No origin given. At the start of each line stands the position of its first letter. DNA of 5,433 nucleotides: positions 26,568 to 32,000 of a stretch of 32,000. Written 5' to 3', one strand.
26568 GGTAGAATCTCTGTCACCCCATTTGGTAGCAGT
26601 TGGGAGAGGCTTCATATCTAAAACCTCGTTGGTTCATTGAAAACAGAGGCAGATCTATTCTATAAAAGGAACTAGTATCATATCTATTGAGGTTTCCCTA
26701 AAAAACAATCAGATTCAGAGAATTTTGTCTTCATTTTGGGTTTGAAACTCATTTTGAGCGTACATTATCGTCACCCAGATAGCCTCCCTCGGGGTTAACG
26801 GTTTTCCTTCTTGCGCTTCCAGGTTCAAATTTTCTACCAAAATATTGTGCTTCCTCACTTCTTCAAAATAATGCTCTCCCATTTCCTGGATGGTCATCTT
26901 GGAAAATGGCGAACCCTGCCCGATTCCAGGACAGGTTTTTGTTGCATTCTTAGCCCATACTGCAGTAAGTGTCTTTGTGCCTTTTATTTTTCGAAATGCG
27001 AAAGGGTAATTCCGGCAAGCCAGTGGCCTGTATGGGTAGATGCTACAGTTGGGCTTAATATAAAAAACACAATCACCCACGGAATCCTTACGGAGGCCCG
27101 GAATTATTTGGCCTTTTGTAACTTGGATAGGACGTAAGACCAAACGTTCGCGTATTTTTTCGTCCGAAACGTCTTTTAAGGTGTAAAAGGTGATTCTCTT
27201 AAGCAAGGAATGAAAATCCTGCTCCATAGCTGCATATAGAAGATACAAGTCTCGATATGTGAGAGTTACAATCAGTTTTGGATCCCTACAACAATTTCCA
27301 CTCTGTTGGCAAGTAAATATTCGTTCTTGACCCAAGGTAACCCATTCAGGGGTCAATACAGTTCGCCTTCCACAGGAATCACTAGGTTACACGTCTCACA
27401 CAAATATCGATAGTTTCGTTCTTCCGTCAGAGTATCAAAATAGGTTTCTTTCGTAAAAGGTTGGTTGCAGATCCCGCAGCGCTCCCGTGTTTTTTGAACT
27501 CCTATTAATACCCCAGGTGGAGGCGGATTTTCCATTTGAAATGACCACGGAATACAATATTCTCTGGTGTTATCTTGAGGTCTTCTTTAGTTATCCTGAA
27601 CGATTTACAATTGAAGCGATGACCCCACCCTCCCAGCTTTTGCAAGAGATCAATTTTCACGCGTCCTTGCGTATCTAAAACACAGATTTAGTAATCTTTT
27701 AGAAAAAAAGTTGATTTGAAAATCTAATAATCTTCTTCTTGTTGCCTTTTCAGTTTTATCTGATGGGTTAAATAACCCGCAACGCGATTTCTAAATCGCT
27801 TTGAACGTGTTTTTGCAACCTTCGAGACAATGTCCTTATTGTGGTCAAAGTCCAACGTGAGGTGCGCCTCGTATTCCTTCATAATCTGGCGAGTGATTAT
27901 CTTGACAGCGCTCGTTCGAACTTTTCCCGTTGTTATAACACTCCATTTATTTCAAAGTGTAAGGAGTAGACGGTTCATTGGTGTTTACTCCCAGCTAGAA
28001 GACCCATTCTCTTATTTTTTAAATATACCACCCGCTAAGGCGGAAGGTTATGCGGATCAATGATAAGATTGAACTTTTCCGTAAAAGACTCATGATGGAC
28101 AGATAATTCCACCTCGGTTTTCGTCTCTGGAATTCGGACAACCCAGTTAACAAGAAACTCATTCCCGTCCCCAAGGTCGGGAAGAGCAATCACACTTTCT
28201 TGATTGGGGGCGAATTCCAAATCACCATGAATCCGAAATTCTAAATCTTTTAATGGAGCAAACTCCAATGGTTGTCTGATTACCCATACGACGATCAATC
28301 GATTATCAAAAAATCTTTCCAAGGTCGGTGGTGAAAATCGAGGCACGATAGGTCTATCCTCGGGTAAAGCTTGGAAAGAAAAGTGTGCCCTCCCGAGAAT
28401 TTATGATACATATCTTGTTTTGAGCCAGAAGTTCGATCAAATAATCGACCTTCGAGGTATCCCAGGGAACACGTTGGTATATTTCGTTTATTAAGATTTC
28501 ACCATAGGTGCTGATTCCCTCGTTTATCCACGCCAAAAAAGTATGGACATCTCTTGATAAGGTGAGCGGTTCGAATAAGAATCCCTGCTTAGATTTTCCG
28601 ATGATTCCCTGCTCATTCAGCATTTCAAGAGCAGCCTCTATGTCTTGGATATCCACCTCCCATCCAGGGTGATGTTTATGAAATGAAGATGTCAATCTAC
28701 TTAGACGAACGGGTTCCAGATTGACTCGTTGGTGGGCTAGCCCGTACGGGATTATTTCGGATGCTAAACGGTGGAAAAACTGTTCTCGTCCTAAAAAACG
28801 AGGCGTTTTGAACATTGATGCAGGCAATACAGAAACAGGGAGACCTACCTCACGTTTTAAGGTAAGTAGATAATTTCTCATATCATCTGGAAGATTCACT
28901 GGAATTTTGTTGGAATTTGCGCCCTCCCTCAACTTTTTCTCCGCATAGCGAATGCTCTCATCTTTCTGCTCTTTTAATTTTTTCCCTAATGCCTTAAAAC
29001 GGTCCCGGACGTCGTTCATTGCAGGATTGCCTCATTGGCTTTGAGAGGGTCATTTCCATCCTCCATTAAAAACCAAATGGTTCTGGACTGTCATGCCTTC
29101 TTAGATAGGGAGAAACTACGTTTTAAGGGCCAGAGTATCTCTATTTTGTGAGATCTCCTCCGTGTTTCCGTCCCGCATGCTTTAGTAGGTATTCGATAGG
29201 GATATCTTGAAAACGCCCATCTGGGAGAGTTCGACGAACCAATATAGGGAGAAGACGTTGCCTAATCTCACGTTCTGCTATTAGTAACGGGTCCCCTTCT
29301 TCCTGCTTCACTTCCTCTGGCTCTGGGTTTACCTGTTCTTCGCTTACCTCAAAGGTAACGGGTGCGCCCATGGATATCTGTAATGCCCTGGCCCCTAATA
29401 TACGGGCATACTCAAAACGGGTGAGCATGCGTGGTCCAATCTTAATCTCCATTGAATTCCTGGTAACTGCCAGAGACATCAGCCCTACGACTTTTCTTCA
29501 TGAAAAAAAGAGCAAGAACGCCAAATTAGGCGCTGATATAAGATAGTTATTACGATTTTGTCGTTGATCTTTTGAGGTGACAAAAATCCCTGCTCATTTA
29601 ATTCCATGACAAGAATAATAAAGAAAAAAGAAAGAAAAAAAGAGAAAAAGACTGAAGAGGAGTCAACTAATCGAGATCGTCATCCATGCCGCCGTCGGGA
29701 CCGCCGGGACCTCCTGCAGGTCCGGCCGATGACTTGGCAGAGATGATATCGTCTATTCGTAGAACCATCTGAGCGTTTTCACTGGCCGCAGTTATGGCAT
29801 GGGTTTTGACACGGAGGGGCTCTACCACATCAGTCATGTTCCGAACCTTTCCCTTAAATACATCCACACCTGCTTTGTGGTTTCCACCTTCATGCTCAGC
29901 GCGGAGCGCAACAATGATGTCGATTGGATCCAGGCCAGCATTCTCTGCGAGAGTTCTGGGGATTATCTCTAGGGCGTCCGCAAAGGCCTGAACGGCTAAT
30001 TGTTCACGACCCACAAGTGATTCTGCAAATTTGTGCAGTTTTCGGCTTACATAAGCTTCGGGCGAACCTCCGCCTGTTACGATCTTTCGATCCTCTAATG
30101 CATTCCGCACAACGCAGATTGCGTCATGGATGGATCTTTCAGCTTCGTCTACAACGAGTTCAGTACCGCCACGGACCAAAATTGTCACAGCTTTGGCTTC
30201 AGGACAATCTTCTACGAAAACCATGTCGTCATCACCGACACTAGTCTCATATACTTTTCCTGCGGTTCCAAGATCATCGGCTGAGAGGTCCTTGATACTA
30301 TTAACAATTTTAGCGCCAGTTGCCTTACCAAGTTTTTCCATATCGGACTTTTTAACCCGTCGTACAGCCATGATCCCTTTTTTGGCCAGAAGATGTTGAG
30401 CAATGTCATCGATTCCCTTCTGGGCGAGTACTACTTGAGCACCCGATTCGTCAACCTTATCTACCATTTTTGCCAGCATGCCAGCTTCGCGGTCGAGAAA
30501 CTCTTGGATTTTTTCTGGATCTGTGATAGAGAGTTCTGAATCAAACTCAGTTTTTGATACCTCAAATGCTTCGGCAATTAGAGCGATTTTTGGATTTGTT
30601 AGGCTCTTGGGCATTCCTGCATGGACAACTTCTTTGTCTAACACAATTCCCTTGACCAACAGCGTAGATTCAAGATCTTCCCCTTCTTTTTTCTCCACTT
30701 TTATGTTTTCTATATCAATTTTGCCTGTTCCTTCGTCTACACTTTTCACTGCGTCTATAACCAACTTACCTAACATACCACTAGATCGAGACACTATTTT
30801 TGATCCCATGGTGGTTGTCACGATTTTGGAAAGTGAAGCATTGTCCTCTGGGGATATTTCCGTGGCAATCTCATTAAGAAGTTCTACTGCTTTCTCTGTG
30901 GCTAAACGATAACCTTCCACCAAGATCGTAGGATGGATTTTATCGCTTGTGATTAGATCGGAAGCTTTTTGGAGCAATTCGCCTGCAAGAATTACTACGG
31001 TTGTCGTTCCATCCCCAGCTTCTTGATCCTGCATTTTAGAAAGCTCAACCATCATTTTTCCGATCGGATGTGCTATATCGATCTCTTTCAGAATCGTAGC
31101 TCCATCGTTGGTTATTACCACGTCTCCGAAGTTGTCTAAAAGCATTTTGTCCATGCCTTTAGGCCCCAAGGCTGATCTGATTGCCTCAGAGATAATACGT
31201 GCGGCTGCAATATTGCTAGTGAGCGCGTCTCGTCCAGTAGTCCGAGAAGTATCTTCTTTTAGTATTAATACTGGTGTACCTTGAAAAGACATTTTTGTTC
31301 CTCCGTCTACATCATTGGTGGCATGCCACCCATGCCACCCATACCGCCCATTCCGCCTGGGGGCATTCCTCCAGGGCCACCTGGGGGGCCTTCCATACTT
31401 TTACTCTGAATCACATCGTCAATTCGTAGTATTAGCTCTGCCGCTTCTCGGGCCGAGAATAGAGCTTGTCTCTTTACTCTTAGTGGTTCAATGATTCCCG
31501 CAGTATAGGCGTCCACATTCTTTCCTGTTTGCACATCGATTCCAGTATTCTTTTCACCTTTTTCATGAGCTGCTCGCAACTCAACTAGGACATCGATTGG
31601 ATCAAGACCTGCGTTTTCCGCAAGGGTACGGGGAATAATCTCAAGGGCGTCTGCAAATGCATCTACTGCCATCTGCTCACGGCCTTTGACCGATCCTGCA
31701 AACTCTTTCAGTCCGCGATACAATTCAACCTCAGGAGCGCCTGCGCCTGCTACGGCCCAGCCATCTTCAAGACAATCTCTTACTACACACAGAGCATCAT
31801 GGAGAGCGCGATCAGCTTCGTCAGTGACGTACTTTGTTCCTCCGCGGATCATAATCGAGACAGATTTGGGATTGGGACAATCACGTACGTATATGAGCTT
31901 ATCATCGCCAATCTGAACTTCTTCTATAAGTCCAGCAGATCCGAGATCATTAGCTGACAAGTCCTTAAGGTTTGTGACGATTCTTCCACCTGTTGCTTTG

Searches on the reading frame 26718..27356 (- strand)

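Call 88: search_protein_families(library=pfam, proteins=[window:26718-27356:-], max_evalue=0.0001)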
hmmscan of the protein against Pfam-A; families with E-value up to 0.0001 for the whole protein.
window:26718-27356:- (213 aa): 1 family
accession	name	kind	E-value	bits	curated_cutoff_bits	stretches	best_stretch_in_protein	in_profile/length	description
PF03692.20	CxxCxxCC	-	6.4e-08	33.6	23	1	16-126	2-73/85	Putative zinc- or iron-chelating domain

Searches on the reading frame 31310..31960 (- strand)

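Call 88: search_protein_families(library=pfam, proteins=[window:31310-31960:-], max_evalue=0.0001)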
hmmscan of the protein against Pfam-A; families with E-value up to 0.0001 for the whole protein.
window:31310-31960:- (217 aa): 1 family
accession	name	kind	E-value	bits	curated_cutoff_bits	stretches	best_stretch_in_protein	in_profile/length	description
PF00118.29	Cpn60_TCP1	-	6e-69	233.4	34.3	1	2-187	304-489/490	TCP-1/cpn60 chaperonin family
